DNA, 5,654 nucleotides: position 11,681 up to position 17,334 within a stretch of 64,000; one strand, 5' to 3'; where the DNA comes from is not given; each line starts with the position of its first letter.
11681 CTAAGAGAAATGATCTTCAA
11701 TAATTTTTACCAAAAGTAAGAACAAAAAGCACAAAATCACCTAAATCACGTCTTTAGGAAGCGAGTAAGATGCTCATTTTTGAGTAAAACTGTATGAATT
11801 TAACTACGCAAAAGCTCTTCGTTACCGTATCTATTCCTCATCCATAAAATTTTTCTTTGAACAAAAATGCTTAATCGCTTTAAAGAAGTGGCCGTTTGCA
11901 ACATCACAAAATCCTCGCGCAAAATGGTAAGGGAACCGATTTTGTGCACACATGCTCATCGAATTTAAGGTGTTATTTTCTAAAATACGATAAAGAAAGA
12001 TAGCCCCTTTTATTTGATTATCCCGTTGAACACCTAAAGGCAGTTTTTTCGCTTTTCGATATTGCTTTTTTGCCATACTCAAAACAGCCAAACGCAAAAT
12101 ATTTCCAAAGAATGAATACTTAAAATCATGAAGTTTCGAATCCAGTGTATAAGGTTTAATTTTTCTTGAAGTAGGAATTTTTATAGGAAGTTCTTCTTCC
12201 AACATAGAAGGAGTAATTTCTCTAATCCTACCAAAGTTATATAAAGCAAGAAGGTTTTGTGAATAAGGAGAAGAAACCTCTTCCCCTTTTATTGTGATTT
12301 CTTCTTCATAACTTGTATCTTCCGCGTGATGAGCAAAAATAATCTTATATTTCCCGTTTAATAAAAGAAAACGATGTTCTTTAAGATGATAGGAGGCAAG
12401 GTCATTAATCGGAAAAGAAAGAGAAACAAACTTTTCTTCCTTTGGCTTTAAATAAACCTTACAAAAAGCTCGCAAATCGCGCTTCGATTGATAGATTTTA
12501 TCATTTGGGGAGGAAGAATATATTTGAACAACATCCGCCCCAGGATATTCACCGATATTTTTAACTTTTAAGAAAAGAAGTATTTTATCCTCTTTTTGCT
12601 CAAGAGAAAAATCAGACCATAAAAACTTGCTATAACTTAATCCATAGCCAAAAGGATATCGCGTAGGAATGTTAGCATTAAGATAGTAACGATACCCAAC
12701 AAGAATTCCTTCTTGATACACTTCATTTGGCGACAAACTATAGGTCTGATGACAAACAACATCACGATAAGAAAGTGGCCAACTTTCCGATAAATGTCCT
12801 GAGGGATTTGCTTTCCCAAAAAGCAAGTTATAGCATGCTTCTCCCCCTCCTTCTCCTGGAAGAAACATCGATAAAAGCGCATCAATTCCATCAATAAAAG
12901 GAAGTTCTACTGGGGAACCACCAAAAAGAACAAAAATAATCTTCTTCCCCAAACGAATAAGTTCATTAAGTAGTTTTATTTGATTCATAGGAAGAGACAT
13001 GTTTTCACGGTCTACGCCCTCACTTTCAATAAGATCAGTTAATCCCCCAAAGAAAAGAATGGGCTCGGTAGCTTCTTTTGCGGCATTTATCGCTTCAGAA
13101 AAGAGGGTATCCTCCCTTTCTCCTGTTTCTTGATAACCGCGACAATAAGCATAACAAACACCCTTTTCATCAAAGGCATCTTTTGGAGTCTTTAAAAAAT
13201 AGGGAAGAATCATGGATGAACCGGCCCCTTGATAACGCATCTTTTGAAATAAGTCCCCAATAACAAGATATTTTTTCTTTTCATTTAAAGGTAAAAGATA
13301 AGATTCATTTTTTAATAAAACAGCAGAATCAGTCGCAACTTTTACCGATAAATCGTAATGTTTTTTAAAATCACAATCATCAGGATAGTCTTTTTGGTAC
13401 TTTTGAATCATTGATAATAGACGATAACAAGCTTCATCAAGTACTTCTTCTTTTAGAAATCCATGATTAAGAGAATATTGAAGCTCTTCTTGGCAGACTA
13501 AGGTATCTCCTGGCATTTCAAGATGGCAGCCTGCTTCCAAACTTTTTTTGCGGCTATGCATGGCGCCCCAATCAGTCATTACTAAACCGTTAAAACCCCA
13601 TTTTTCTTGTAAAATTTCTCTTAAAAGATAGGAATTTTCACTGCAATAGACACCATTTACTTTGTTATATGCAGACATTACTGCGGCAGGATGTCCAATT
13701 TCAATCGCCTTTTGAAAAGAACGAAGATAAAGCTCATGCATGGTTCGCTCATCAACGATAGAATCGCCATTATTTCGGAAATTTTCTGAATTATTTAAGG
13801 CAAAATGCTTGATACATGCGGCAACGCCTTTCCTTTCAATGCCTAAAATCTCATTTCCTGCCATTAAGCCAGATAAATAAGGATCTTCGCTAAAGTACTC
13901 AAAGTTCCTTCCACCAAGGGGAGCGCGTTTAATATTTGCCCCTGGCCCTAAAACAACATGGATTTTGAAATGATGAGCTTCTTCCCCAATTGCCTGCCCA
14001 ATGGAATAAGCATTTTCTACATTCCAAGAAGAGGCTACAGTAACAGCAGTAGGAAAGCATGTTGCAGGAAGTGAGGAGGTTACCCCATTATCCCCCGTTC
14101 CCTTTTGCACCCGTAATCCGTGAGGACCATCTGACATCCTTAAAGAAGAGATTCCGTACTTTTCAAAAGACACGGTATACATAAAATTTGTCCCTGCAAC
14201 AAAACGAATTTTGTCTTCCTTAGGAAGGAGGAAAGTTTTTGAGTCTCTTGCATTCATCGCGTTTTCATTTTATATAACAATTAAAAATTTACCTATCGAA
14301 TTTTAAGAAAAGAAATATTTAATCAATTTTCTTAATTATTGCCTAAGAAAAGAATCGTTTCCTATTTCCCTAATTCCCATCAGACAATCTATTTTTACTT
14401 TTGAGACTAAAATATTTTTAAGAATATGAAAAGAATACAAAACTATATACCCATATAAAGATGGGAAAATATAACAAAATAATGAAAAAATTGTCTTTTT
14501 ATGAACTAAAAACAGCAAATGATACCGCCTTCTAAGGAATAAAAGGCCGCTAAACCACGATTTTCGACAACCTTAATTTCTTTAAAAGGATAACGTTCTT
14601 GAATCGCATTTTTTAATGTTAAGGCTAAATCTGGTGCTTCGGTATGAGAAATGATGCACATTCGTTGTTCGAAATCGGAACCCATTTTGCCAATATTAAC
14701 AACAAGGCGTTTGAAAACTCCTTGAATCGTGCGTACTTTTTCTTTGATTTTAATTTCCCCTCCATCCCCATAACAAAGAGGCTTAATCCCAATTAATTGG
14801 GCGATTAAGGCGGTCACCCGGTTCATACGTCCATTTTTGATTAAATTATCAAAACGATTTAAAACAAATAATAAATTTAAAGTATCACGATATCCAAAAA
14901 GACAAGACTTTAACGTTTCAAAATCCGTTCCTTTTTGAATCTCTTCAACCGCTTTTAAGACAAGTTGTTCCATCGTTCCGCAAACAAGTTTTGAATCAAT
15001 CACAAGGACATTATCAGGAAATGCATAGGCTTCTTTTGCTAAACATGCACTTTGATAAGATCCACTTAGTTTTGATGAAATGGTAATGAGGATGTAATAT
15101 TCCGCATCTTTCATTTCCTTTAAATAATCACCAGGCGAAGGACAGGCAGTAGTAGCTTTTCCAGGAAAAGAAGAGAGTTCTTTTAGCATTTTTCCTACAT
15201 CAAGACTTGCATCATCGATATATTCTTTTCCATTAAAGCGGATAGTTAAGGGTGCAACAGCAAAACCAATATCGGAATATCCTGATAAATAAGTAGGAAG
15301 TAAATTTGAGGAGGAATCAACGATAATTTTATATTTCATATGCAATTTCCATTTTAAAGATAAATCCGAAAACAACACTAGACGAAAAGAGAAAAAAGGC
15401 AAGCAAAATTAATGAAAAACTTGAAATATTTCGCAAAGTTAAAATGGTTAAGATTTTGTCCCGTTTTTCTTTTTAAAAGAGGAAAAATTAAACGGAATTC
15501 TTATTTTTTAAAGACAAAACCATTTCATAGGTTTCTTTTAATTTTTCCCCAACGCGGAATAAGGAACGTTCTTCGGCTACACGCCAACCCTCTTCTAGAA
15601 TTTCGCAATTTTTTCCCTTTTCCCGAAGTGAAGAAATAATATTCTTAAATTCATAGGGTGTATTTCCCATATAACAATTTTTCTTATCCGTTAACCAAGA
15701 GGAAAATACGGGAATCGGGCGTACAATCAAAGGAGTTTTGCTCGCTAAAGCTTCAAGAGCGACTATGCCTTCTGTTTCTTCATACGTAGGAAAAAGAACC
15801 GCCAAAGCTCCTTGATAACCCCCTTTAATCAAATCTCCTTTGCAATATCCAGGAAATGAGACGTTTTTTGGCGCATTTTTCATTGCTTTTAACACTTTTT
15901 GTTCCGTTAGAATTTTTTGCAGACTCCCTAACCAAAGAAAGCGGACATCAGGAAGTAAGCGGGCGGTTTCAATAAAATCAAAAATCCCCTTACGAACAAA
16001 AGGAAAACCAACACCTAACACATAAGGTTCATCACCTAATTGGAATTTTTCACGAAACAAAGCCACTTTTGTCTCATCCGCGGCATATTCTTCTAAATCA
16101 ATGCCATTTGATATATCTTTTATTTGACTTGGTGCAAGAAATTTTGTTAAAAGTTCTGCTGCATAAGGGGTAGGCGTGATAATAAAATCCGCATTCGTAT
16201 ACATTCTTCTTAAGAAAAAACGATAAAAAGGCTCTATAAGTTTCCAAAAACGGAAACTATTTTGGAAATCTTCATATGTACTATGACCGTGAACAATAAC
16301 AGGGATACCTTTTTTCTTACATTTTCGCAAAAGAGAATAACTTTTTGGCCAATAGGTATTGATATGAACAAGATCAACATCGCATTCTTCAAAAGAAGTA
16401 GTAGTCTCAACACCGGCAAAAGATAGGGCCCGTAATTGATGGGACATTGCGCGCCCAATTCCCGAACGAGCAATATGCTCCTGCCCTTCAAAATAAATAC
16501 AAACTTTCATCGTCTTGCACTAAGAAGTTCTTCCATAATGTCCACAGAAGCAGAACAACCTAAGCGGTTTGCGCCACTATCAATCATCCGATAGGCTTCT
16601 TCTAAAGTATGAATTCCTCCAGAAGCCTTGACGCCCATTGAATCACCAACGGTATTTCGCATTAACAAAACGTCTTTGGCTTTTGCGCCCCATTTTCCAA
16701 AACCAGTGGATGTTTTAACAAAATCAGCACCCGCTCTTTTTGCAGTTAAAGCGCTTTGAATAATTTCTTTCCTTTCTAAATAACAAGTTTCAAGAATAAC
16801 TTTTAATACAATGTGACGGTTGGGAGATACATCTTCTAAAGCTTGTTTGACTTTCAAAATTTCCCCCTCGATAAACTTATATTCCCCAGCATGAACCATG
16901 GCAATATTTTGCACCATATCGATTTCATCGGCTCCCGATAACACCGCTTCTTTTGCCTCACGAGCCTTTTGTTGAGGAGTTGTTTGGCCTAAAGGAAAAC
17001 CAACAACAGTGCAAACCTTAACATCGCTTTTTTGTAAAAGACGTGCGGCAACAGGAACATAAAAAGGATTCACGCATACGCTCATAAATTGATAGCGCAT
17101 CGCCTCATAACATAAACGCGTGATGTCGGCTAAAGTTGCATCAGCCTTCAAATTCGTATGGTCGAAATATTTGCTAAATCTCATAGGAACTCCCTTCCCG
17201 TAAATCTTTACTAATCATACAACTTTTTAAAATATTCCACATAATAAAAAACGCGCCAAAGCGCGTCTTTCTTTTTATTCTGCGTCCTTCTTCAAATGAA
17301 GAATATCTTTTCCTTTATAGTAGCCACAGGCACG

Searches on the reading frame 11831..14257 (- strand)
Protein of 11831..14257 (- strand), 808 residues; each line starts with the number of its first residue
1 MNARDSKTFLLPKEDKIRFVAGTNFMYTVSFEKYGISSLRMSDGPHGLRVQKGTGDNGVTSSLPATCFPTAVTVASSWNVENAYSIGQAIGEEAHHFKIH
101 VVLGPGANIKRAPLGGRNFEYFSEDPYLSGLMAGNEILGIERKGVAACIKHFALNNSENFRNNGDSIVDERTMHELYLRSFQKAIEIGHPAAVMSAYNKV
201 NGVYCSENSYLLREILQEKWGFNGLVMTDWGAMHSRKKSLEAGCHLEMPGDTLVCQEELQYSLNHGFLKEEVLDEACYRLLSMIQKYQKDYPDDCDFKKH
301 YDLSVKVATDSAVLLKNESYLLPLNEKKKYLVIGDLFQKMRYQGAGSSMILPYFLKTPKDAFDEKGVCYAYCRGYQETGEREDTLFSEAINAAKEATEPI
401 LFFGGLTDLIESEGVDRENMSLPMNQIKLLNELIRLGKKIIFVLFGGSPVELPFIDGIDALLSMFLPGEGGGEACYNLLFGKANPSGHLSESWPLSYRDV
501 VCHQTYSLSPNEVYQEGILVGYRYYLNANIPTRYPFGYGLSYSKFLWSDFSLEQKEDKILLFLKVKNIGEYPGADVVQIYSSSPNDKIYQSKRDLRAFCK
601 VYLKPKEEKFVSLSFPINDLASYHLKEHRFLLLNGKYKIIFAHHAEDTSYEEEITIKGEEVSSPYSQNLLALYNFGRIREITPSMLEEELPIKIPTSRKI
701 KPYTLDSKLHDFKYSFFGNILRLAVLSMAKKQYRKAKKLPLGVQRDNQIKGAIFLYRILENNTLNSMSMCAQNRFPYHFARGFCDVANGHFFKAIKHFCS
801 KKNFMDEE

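Call 27: search_protein_families(library=pfam, proteins=[window:11831-14257:-], max_evalue=0.00001)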
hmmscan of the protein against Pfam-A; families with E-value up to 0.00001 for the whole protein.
window:11831-14257:- (808 aa): 3 families
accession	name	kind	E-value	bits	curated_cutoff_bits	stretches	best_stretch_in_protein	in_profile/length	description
PF01915.27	Glyco_hydro_3_C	-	1e-38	133.8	31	1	313-522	2-200/200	Glycosyl hydrolase family 3 C-terminal domain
PF00933.27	Glyco_hydro_3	-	1.9e-36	126.6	27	1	58-282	74-315/316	Glycosyl hydrolase family 3 N terminal domain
PF14310.12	Fn3-like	-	7.3e-11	42.5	25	1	575-641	1-67/71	Fibronectin type III-like domain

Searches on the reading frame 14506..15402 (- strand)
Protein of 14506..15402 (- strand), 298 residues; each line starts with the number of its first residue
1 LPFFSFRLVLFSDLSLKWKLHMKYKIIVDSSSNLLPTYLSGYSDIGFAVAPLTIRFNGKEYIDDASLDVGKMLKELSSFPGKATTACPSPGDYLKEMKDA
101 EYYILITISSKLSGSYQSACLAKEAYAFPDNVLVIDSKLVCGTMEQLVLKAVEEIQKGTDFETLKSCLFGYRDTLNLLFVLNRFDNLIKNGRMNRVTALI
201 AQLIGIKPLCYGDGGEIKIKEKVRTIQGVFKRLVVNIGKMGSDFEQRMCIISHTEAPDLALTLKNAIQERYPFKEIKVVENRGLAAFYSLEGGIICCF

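Call 27: search_protein_families(library=pfam, proteins=[window:14506-15402:-], max_evalue=0.00001)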
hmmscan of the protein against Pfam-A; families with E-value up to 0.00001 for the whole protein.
window:14506-15402:- (298 aa): 1 family
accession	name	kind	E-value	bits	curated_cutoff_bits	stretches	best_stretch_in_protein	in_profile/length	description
PF02645.21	DegV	-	2.1e-50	172.1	27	1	23-280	1-259/280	Uncharacterised protein, DegV family COG1307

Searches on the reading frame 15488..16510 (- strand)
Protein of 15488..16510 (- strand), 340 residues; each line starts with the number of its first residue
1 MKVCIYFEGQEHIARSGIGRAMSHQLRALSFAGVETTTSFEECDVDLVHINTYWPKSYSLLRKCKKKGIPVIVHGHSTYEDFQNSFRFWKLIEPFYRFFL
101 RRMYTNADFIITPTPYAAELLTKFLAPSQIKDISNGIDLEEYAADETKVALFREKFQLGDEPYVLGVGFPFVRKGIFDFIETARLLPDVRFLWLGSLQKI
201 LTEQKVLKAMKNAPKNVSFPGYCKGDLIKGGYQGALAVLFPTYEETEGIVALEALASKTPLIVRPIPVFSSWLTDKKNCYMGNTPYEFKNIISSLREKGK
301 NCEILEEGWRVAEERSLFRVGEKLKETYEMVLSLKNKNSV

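Call 27: search_protein_families(library=pfam, proteins=[window:15488-16510:-], max_evalue=0.00001)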
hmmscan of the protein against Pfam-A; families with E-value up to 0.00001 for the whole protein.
window:15488-16510:- (340 aa): 4 families
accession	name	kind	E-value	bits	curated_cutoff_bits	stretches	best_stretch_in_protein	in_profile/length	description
PF13439.12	Glyco_transf_4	-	4e-18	66.5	28.5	1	40-141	68-170/170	Glycosyltransferase Family 4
PF00534.26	Glycos_transf_1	-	4.2e-12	46.4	26.4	1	153-303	6-163/172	Glycosyl transferases group 1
PF13579.12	Glyco_trans_4_4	-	1.3e-09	39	29.7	1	38-129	67-151/158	Glycosyl transferase 4-like domain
PF13692.12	Glyco_trans_1_4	-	9.4e-09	36.1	27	1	172-293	13-137/142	Glycosyl transferases group 1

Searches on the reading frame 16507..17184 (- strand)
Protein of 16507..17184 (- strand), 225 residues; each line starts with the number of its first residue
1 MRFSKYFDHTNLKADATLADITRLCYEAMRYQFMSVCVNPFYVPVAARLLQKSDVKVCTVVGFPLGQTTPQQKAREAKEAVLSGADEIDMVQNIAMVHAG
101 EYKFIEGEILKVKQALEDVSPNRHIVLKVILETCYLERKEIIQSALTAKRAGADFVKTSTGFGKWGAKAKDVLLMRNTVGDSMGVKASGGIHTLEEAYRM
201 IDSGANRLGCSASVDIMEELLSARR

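Call 27: search_protein_families(library=pfam, proteins=[window:16507-17184:-], max_evalue=0.00001)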
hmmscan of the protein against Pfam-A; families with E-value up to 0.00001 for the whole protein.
window:16507-17184:- (225 aa): 1 family
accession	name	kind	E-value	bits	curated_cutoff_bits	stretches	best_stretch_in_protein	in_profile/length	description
PF01791.15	DeoC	-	1.1e-14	55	23.8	1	6-202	5-209/229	DeoC/LacD family aldolase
